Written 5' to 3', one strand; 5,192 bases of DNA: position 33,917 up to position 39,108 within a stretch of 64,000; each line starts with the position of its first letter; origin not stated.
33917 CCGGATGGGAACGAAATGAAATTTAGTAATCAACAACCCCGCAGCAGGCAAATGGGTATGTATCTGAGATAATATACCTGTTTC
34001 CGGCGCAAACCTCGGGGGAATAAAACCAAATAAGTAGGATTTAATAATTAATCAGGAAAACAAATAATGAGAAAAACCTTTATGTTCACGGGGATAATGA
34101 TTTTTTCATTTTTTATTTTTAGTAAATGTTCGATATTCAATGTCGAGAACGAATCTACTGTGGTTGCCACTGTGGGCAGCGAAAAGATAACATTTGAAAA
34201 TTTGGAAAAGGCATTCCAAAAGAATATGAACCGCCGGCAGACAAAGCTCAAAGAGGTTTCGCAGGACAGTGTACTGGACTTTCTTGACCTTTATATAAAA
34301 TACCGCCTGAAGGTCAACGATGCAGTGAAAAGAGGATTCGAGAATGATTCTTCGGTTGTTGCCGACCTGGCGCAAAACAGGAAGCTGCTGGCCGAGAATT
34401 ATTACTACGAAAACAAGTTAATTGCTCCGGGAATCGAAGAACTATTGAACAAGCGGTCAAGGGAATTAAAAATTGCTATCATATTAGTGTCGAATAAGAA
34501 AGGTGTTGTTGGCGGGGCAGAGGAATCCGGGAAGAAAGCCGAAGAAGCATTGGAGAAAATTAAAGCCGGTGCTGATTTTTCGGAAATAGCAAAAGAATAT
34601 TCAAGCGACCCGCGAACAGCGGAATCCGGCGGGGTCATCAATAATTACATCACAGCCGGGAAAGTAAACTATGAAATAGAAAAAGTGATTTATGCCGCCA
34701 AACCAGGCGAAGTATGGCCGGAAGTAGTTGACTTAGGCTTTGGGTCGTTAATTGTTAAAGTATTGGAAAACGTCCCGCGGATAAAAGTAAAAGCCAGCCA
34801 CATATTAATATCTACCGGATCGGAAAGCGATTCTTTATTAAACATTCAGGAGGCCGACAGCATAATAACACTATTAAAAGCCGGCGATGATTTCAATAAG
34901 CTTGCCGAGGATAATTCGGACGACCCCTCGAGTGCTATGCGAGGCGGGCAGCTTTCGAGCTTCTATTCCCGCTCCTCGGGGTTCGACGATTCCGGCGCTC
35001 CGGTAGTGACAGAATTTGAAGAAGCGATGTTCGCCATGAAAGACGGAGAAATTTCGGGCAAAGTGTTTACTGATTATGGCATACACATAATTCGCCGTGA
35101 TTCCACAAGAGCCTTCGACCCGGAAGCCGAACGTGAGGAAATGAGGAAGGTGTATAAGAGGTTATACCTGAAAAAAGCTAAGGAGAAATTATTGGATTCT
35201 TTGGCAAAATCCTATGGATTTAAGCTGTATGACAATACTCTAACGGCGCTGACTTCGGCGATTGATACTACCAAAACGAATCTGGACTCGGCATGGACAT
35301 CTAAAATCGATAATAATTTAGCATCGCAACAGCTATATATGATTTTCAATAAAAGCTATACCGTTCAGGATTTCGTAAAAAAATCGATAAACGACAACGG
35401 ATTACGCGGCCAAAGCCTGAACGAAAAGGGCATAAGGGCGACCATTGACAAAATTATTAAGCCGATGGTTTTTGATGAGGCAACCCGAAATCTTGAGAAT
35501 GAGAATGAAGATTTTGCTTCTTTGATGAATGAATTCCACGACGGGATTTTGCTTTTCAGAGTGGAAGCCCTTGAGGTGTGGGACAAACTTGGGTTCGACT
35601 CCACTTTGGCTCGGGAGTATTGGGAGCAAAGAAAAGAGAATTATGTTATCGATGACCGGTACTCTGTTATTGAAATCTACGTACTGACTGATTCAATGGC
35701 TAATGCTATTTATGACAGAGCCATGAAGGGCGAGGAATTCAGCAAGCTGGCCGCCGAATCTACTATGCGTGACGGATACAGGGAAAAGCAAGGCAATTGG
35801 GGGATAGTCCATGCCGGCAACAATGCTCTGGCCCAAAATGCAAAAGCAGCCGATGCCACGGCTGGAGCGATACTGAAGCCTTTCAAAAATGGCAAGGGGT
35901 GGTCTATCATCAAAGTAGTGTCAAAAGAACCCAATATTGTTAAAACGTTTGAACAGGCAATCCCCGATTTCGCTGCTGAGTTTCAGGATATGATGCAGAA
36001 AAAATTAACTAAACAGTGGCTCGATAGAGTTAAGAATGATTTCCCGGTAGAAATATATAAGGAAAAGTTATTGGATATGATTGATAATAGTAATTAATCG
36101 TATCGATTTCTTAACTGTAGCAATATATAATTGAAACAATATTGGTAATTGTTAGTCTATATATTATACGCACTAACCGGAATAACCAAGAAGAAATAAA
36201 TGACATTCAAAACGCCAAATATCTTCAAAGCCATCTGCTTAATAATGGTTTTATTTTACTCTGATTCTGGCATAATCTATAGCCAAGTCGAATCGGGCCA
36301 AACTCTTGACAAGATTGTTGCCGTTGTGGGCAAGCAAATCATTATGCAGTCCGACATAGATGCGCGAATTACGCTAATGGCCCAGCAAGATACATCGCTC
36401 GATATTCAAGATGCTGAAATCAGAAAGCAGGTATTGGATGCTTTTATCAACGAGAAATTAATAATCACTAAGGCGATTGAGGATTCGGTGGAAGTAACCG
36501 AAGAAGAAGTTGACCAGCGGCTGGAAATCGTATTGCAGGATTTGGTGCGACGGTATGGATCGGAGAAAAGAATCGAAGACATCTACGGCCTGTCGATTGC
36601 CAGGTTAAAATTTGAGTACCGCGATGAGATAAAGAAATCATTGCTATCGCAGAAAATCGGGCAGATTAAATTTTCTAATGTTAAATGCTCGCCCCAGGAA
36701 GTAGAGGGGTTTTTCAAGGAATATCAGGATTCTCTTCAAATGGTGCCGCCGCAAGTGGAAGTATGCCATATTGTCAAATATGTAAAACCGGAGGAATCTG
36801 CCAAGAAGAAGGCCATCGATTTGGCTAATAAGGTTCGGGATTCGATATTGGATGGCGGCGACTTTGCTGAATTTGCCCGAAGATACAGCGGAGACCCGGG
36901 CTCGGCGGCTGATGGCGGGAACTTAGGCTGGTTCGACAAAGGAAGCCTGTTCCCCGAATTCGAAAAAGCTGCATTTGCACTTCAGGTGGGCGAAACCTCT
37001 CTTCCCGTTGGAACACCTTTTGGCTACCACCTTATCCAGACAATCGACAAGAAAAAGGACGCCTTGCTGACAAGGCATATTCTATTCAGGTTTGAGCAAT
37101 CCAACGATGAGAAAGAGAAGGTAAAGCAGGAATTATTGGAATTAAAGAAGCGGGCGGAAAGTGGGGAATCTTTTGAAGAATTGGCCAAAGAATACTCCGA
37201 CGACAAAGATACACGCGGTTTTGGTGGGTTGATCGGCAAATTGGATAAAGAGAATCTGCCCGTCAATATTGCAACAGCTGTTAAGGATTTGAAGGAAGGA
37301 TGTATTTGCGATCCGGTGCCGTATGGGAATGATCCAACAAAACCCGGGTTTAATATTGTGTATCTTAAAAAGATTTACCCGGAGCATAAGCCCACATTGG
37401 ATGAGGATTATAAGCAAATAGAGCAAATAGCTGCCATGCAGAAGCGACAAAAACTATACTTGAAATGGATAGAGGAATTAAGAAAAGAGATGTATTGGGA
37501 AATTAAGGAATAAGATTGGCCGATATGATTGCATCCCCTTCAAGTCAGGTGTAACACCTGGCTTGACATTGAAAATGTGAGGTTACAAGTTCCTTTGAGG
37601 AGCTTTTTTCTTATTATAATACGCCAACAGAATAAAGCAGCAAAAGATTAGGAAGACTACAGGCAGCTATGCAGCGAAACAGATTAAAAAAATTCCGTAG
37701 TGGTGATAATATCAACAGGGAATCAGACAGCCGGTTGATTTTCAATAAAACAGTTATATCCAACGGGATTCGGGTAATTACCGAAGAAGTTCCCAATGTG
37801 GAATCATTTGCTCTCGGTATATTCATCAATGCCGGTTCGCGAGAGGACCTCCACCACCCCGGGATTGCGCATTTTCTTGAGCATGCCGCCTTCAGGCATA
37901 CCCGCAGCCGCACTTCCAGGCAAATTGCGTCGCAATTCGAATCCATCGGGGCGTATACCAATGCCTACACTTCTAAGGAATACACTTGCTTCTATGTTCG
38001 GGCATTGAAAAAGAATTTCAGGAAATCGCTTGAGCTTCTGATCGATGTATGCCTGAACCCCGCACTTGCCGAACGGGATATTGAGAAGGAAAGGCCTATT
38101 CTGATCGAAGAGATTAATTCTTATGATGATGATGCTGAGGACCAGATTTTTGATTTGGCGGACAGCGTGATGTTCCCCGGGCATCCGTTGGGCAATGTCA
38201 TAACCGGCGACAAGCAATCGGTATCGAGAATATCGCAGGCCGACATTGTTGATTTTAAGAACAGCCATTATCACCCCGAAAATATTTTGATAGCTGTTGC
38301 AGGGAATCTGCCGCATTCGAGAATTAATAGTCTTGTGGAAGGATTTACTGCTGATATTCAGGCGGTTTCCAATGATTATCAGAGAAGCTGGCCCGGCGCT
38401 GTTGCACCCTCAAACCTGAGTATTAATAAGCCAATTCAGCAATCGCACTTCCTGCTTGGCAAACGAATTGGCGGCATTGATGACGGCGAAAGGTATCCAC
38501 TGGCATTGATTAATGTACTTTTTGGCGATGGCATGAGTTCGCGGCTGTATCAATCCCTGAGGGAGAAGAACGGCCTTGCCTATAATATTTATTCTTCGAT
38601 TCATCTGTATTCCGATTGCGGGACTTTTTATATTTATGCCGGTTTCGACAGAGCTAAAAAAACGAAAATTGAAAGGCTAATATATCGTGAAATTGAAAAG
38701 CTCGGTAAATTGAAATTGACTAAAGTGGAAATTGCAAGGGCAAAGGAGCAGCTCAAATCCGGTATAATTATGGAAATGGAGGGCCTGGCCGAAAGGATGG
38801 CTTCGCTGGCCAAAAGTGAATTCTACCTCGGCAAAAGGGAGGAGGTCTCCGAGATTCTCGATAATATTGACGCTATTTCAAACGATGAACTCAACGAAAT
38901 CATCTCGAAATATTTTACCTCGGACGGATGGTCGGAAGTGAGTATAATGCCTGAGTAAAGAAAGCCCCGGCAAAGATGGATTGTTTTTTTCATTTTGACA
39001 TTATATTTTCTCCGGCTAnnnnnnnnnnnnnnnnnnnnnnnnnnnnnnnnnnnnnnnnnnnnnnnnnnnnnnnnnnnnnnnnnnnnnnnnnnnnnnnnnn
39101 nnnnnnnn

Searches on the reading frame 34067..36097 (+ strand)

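Call 12: search_protein_families(library=pfam, proteins=[window:34067-36097:+], max_evalue=0.001)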
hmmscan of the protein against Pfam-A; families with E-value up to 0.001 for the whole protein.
window:34067-36097:+ (676 aa): 5 families
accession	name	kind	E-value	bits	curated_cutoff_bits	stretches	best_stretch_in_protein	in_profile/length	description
PF13616.12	Rotamase_3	-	1.1e-46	158.6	22.5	3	240-343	15-111/116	PPIC-type PPIASE domain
PF00639.27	Rotamase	-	6.5e-41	139.7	21.7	3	245-345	1-96/97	PPIC-type PPIASE domain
PF13145.12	Rotamase_2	-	1.2e-21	78.2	27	2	516-631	7-119/121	PPIC-type PPIASE domain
PF13624.11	SurA_N_3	-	1.1e-05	25.8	27.2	1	7-68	17-77/162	SurA-like N-terminal domain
PF13623.11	SurA_N_2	-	3.1e-05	24.3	28.5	1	7-105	15-122/145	SurA-like N-terminal domain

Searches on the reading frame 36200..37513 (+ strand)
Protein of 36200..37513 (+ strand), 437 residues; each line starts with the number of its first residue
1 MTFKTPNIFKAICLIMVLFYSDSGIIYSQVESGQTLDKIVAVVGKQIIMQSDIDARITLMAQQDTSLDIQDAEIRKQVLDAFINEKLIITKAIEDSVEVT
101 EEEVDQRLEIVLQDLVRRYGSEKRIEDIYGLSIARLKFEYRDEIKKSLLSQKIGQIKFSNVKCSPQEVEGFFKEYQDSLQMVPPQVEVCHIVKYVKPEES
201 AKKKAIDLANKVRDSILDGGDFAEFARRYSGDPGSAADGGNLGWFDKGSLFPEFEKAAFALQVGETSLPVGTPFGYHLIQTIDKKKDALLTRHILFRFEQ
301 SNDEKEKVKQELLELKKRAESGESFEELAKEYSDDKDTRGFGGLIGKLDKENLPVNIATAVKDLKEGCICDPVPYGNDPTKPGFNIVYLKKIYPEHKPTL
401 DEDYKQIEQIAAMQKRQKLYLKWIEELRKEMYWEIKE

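Call 12: search_protein_families(library=pfam, proteins=[window:36200-37513:+], max_evalue=0.001)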
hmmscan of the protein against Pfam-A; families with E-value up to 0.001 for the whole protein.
window:36200-37513:+ (437 aa): 6 families
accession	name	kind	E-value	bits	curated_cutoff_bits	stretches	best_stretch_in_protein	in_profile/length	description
PF00639.27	Rotamase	-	1.3e-46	158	21.7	2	190-282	1-96/97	PPIC-type PPIASE domain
PF13616.12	Rotamase_3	-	5.1e-39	133.9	22.5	2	184-285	14-116/116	PPIC-type PPIASE domain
PF13145.12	Rotamase_2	-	8e-20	72.3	27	2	165-287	3-111/121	PPIC-type PPIASE domain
PF13624.11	SurA_N_3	-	1.3e-08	35.3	27.2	1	12-108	18-117/162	SurA-like N-terminal domain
PF09312.16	SurA_N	-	3.8e-07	30.7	30.8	1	36-114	1-82/118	SurA N-terminal domain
PF13623.11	SurA_N_2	-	3.4e-05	24.2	28.5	1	8-108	12-119/145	SurA-like N-terminal domain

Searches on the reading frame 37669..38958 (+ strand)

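Call 12: search_protein_families(library=pfam, proteins=[window:37669-38958:+], max_evalue=0.001)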
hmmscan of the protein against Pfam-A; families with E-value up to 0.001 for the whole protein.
window:37669-38958:+ (429 aa): 2 families
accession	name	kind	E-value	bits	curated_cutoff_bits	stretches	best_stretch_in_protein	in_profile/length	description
PF05193.26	Peptidase_M16_C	-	3.4e-38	131.8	23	1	188-362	2-181/181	Peptidase M16 inactive domain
PF00675.25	Peptidase_M16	-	8.8e-33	113.7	22.3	1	35-180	1-147/149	Insulinase (Peptidase family M16)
